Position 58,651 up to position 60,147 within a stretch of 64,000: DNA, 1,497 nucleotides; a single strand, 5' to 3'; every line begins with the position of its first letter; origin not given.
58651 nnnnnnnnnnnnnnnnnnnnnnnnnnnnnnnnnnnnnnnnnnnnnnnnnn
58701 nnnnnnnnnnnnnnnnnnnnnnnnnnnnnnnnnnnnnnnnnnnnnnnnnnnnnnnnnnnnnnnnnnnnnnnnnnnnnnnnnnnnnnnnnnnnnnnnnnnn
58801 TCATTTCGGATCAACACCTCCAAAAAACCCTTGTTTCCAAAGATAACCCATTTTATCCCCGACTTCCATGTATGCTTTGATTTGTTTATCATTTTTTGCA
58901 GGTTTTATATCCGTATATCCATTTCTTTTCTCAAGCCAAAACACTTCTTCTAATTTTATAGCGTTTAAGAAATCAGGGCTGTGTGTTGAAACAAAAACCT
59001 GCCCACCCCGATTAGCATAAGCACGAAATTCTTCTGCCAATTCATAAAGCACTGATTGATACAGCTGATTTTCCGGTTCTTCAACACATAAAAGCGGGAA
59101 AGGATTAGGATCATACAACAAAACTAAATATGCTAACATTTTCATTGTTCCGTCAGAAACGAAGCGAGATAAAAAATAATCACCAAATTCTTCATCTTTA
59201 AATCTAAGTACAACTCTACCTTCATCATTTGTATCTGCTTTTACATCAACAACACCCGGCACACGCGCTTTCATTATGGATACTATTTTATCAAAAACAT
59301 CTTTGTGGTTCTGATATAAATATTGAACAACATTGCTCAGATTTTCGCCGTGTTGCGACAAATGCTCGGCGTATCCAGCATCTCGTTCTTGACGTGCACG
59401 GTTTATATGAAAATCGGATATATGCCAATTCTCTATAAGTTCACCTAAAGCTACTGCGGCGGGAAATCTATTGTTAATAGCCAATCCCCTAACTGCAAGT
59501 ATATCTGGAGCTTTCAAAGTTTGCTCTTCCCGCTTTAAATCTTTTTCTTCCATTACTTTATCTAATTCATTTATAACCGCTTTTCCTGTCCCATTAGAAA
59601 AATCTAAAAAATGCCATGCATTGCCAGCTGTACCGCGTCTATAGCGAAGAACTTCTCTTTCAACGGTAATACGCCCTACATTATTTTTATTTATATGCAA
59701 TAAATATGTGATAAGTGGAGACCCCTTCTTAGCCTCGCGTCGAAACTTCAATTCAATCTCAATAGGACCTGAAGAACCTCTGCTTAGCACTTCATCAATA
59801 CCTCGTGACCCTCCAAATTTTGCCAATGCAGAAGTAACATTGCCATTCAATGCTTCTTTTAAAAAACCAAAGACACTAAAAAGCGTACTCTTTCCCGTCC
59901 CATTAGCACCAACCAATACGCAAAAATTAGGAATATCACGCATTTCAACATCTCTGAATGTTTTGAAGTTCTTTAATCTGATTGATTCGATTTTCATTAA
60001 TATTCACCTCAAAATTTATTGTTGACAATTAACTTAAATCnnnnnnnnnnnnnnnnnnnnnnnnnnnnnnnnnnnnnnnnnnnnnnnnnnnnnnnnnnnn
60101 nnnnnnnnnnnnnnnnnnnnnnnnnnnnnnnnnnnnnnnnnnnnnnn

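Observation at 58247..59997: Overlapping ABC-type ATPase + TOPRIM-like (DUF4276-type) gene pair in an AT-rich insert: candidate uncharacterised OLD/PARIS-like defence module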

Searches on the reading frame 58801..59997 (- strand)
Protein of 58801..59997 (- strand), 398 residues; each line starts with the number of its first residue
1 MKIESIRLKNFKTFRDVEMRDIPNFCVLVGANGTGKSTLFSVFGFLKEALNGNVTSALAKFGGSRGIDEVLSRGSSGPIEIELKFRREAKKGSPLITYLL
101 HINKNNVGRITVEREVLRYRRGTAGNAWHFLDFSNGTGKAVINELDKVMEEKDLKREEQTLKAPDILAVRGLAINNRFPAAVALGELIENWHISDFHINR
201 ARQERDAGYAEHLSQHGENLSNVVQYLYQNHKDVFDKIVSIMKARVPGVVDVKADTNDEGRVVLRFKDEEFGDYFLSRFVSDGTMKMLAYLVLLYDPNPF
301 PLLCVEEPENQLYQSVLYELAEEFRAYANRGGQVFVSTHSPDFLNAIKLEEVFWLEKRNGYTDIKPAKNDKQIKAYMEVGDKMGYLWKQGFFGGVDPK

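Call 3: search_protein_families(library=pfam, proteins=[window:58801-59997:-], max_evalue=0.1)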
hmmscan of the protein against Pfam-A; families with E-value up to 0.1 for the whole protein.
window:58801-59997:- (398 aa): 10 families
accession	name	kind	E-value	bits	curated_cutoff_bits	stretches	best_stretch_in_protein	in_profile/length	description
PF13304.12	AAA_21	-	1.6e-28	101.1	27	1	27-344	3-303/304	AAA domain, putative AbiEii toxin, Type IV TA system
PF13175.12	AAA_15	-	1.6e-20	74.5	32.1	1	1-343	1-373/374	AAA ATPase domain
PF02463.25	SMC_N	-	5.5e-10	39.5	40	1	3-347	2-205/220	RecF/RecN/SMC N terminal domain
PF13476.12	AAA_23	-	2e-07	32.3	27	1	5-111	1-105/201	AAA domain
PF13166.12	AAA_13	-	0.00014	21.1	36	0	11-48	5-42/713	AAA domain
PF13555.12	AAA_29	-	0.00055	20.1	27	1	4-40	2-39/61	P-loop containing region of AAA domain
PF13514.12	AAA_27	-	0.0015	18.6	22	1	1-41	1-44/206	AAA domain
PF00005.33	ABC_tran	-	0.0024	18.9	25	1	26-55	14-43/137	ABC transporter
PF13191.12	AAA_16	-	0.072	14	32.6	0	23-53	24-59/167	AAA ATPase domain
PF11398.14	DUF2813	-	0.082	12.7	21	0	301-355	285-336/372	Protein of unknown function (DUF2813)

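Call 4: search_protein_families(library=padloc, proteins=[window:58801-59997:-], max_evalue=0.1)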
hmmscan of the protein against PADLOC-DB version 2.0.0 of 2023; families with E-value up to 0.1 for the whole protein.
window:58801-59997:- (398 aa): 140 families (the best 25 are shown)
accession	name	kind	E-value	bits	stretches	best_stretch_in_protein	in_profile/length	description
PDLC04144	HEC-01B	-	1.1e-191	635.2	1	1-398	1-395/395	-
PDLC04182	HEC-01A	-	7.3e-121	401.9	1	2-394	3-402/406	-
PDLC04176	HEC-01A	-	1.3e-47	160.9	1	1-378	1-355/371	-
PDLC04178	HEC-01A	-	6.5e-46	155.1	1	2-370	8-359/399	-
PDLC04175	HEC-01A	-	1.6e-42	143.8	1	2-394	5-360/363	-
PDLC04177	HEC-01A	-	7.7e-41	138.4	1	2-394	4-390/393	-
PDLC04183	HEC-01A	-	1.1e-36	124.8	1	3-394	5-400/402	-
PDLC04184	HEC-01A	-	1.5e-36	124.4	2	156-350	186-397/464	-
PDLC04179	HEC-01A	-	1.2e-35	121.5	2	189-395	249-454/459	-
PDLC04180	HEC-01A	-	1.8e-35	120.8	1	1-380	1-359/382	-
PDLC02980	AriA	-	3.2e-28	97.6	1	27-345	3-304/304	-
PDLC04135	mad3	-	4.4e-25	87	1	2-390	1-372/374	mads_3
PDLC02979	AriA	-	1e-23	82.7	1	1-343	1-372/373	-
PDLC04541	PDC-M25A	-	2.2e-23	81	2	2-63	1-61/380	-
PDLC02335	AbiLi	-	6.2e-22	76.1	1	3-368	50-263/326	AbiLi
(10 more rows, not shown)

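Call 5: search_protein_families(library=ncbifam, proteins=[window:58801-59997:-], max_evalue=0.1)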
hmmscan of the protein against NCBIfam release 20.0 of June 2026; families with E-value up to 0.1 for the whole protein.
window:58801-59997:- (398 aa): 49 families (the best 25 are shown)
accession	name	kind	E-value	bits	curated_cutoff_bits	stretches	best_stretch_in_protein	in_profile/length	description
NF047739.1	antiphage_MADS3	equivalog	1.3e-34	120.1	420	2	163-367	198-403/427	methylation-associated defense system AAA family ATPase MAD3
NF038234.1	retron_eff_Eco8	equivalog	7.8e-13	47.9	250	2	1-53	1-53/679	retron Eco8 family effector endonuclease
NF041760.1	PtuA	equivalog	8.6e-10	38.1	500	1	2-40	51-89/524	retron Ec78 anti-phage system effector ATPase PtuA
TIGR01189.1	ccmA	equivalog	2.6e-06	27.2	131.6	1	279-341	127-187/198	heme ABC exporter ATP-binding protein CcmA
NF041035.1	Rad50_Halo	equivalog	4.7e-06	25.2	1000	1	1-88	1-77/883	DNA double-strand break repair ATPase Rad50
TIGR03864.1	PQQ_ABC_ATP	hypoth_equivalog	4.6e-05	23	302.25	1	23-55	26-59/236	ABC transporter, ATP-binding subunit, PQQ-dependent alcohol dehydrogenase system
TIGR00611.2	recf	equivalog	5.2e-05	22.6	172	1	3-39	1-37/339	DNA replication/repair protein RecF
NF002572.0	PRK02224.1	equivalog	9.8e-05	20.8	1087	1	1-42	1-42/888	DNA double-strand break repair ATPase Rad50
NF000355.4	ribo_prot_ABC_F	equivalog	0.0001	21.3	380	1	28-58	33-63/499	ribosomal protection-like ABC-F family protein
NF010061.0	PRK13538.1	equivalog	0.00012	21.6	195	0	26-55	34-63/211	cytochrome c biogenesis heme-transporting ATPase CcmA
NF002244.0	PRK01156.1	equivalog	0.00018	19.7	847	1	1-89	1-77/895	DNA double-strand break repair ATPase Rad50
NF041774.1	tung_ATPbind_TupC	equivalog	0.00032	19.8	400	1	24-58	27-61/319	tungstate ABC transporter ATP-binding protein TupC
NF041034.1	Rad50_Sulf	equivalog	0.00041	18.3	1000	1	1-66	1-67/872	DNA double-strand break repair ATPase Rad50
TIGR02169.1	SMC_prok_A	equivalog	0.00042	18.1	729.4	1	3-39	2-39/1165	chromosome segregation protein SMC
NF040873.1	AztA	equivalog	0.00059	19.4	220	1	25-57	20-52/191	zinc ABC transporter ATP-binding protein AztA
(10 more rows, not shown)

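Call 17: find_encoding_contigs(protein=window:58801-59997:-, flank=10000, max_places=10)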
Protein window:58801-59997:- (398 aa): 2 contigs read that carry it; 2 places shown.
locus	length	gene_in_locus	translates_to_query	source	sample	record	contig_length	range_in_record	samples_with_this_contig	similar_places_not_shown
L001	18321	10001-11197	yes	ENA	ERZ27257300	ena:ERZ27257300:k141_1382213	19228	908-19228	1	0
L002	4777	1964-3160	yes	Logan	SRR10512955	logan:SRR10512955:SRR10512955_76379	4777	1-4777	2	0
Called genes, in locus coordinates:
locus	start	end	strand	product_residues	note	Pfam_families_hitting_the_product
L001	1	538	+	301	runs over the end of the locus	PF00528:BPD_transp_1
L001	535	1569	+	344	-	PF12911:OppC_N, PF00528:BPD_transp_1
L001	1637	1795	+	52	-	-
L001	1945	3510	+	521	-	PF04542:Sigma70_r2, PF04545:Sigma70_r4 (weak), PF08281:Sigma70_r4_2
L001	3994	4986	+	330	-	PF03418:Peptidase_A25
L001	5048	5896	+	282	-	-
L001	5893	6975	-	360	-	PF03033:Glyco_transf_28, PF04101:Glyco_tran_28_C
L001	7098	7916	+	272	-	PF00583:Acetyltransf_1, PF13673:Acetyltransf_10, PF13508:Acetyltransf_7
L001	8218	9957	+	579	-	PF00664:ABC_membrane, PF00005:ABC_tran, PF02463:SMC_N (faint)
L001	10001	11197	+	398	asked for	PF02463:SMC_N, PF13175:AAA_15, PF13476:AAA_23 (weak), PF13304:AAA_21, PF13175:AAA_15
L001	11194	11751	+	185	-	PF14103:DUF4276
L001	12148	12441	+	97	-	-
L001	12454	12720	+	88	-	-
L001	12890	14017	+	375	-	PF01168:Ala_racemase_N, PF00842:Ala_racemase_C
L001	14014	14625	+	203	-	PF01966:HD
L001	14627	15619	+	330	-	PF01963:TraB_PrgY_gumN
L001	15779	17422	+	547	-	PF00485:PRK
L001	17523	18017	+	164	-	-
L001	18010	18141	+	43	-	-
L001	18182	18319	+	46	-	?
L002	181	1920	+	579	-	PF00664:ABC_membrane, PF00005:ABC_tran, PF02463:SMC_N (faint)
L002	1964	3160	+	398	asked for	PF02463:SMC_N, PF13175:AAA_15, PF13476:AAA_23 (weak), PF13304:AAA_21, PF13175:AAA_15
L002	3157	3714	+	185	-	PF14103:DUF4276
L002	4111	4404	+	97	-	-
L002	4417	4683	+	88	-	-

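Call 45: search_protein_families(library=phrogs, proteins=[window:58801-59997:-], max_evalue=0.01)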
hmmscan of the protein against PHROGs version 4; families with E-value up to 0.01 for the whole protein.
window:58801-59997:- (398 aa): 13 families
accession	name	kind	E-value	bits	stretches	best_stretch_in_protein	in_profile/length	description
phrog_4747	-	unknown function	2.6e-28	100.4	1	1-370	1-406/610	-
phrog_3940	-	unknown function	1.4e-13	51.5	2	2-42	4-44/537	-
phrog_5836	-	unknown function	1.7e-12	47.2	1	20-395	45-401/1071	-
phrog_8323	-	unknown function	2.9e-12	46.9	1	1-42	49-90/623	-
phrog_9802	-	unknown function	5e-10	40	1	1-41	3-43/438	-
phrog_77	-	DNA, RNA and nucleotide metabolism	3.4e-09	36.8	1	1-45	296-342/967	SbcC-like subunit of palindrome specific endonuclease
phrog_7507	-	unknown function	6.8e-09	36.6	1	1-41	2-42/483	-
phrog_21420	-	unknown function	3.5e-06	26.8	1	3-50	2-49/654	-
phrog_293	-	moron, auxiliary metabolic gene and host takeover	5.4e-05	22.3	0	25-44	165-184/1058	ABC transporter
phrog_25246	-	moron, auxiliary metabolic gene and host takeover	0.00011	21.9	0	259-357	240-337/616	ABC transporter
phrog_1499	-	unknown function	0.00072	19.9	1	1-40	3-42/427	-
phrog_14430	-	unknown function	0.0031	17.8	0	6-42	5-44/444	-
phrog_19212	-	unknown function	0.0055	16.3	0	1-40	1-42/550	-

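Call 47: search_solved_structures(query=window:58801-59997:-, max_evalue=0.01, show_alignments=0)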
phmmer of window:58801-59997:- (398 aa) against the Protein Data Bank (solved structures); distinct sequences matched with E-value up to 0.01: 3.
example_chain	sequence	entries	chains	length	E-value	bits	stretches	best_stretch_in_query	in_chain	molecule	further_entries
23or_B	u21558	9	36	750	0.00049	22.6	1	1-50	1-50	Retron Eco8 OLD nuclease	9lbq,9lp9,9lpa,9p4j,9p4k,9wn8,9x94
7w78_A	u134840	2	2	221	0.0033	19.9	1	25-68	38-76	Putative ABC transport system, ATP-binding protein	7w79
7w7a_A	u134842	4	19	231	0.0036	19.8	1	25-68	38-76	Putative ABC transport system, ATP-binding protein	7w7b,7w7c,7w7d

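Call 53: find_homologous_proteins(query=window:58801-59997:-, max_evalue=1e-10)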
Query window:58801-59997:- (398 aa): 8000 proteins with E <= 1e-10 among 8000 candidates; the best 120 are listed.
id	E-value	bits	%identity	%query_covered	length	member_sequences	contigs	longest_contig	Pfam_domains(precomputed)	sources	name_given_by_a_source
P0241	3.1e-267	904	100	100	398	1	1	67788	PF13175.13,PF13476.13,PF02463.26,PF13304.13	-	-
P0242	3.4e-204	696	77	100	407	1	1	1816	PF13175.13,PF13476.13,PF02463.26,PF13304.13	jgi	jgi:predicted ATPase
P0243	1.7e-202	691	75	100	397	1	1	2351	PF13514.13,PF13175.13,PF13476.13,PF02463.26,PF13304.13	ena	-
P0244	4.0e-202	690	76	100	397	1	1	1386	PF13175.13,PF13476.13,PF02463.26,PF13304.13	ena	-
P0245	2.0e-201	687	76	100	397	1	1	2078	PF13175.13,PF13476.13,PF02463.26,PF13304.13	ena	-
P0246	4.4e-201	686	76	100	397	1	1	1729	PF13175.13,PF13476.13,PF02463.26,PF13304.13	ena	-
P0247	8.4e-201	685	76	100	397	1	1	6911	PF13175.13,PF13476.13,PF02463.26,PF13304.13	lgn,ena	-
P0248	1.4e-200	684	76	100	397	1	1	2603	PF13175.13,PF13476.13,PF02463.26,PF13304.13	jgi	-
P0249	5.7e-199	679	75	100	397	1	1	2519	PF13175.13,PF13476.13,PF02463.26,PF13304.13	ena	-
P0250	1.3e-198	678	76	100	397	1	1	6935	PF13175.13,PF13476.13,PF02463.26,PF13304.13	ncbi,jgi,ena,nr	ncbi:MAG: AAA family ATPase [Clostridiales bacterium]|jgi:predicted ATPase|nr:AAA family ATPase [Clo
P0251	9.4e-198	675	73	100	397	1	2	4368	PF13175.13,PF13476.13,PF02463.26,PF13304.13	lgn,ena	-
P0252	2.6e-197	674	75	100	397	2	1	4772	PF13175.13,PF13476.13,PF02463.26,PF13304.13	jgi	-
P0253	1.2e-196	672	76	100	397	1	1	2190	PF13175.13,PF02463.26,PF13304.13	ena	-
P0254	1.7e-196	671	75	100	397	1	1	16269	PF13175.13,PF13476.13,PF02463.26,PF13304.13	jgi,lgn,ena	-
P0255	9.4e-196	669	76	100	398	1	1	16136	PF13175.13,PF02463.26,PF13304.13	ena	-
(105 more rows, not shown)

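Call 64: predict_structure(alignment_id=A5)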
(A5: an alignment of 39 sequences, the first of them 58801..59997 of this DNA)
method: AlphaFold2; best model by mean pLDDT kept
length: 398 residues; sequences in the alignment: 39
mean_pLDDT: 82.4   pTM: 0.84
mean pLDDT of the five models: 82.4, 77.7, 75.6, 74.6, 73.9
residues with pLDDT >= 90: 135; 70-90: 207; 50-70: 30; < 50: 26
segments of 3 or more residues with pLDDT < 50: 196-210, 212-218
pLDDT, mean of each block of 10 residues (from residue 1): 94 93 92 61 92 92 85 90 89 88 91 93 72 94 78 88 94 82 88 55 42 49 80 89 83 79 78 68 79 85 84 82 92 89 92 88 90 88 87 56
secondary structure, 60 per line:
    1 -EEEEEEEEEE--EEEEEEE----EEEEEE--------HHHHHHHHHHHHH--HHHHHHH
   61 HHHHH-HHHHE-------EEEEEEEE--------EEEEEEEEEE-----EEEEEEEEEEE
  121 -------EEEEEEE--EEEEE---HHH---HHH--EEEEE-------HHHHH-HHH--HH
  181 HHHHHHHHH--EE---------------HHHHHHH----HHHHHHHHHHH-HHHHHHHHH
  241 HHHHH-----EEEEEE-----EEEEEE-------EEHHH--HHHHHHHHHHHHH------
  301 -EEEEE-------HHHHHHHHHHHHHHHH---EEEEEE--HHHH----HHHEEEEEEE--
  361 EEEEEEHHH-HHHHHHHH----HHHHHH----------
elements in order: E2-11 E14-20 E25-30 H39-51 H54-65 H67-70 E79-86 E95-104 E110-120 E128-134 E137-141 E156-160 H168-172 H179-189 H209-215 H220-230 H232-245 E251-256 E262-267 H282-294 E302-306 H314-329 E333-338 H341-344 E352-358 E361-366 H371-378 H383-388

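Call 68: fold_search(model_id=the predicted structure, library=pdb)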
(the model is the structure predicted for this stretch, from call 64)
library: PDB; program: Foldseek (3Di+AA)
matches with E <= 10: 916; with E <= 0.001: 325
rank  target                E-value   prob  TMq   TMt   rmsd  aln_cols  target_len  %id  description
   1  8ee4_C                3.5e-13  1.00  0.45  0.45  12.2       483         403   13  Structure of PtuA (released 2024-01-03)
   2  8ee4_E                3.7e-13  1.00  0.44  0.44  11.4       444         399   13  Structure of PtuA (released 2024-01-03)
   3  9nnb_D                4.1e-13  1.00  0.44  0.36  13.8       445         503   13  Cryo-EM structure of the Retron Ec78 complex, PtuA:PtuB:RT (4:2:1) (released 2025-10-08)
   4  9kk2_E                8.2e-13  1.00  0.46  0.37  13.1       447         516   12  Cryo-EM structure of the Retron-Eco7 complex (state 5) (released 2025-11-12)
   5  4ncj_C                9.7e-13  1.00  0.46  0.56   8.4       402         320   16  Crystal Structure of Pyrococcus furiosis Rad50 R805E mutation with ADP Beryllium Flouride (released 2014-03-05)
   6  9kjy_E                1.0e-12  1.00  0.44  0.36  12.9       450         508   13  Cryo-EM structure of the Retron-Eco7 complex (state 2) (released 2025-11-12)
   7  4i99_B                1.1e-12  1.00  0.51  0.60   6.9       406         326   16  Crystal structure of the SmcHead bound to the C-winged helix domain of ScpA (released 2013-01-30)
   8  4i99_A                1.2e-12  1.00  0.52  0.62   6.7       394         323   15  Crystal structure of the SmcHead bound to the C-winged helix domain of ScpA (released 2013-01-30)
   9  9o4a_B                1.2e-12  1.00  0.47  0.41  13.1       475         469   14  Ec83 Retron PtuAB mutant complex (released 2025-07-02)
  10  9vhe_C                1.5e-12  1.00  0.45  0.52   8.9       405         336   12  cryoEM structure of retron-Eco7 complex (released 2025-12-31)
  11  5da9_B                1.5e-12  1.00  0.46  0.46  12.0       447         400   13  ATP-gamma-S bound Rad50 from Chaetomium thermophilum in complex with the Rad50-binding domain of Mre11 (released 2016-03-02)
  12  9nnk_C                1.5e-12  1.00  0.44  0.33  13.4       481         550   12  Cryo-EM structure of Retron-displaced free PtuAB complex, PtuA:PtuB (4:2) (released 2025-10-08)
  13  3qkt_B                1.6e-12  1.00  0.49  0.59   8.9       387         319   16  Rad50 ABC-ATPase with adjacent coiled-coil region in complex with AMP-PNP (released 2011-03-30)
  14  8sux_C                1.6e-12  1.00  0.47  0.49  11.4       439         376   13  Structure of E. coli PtuA hexamer (released 2024-01-10)
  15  8eea_D                1.6e-12  1.00  0.45  0.40  13.6       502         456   12  Structure of E.coli Septu (PtuAB) complex (released 2023-12-27)
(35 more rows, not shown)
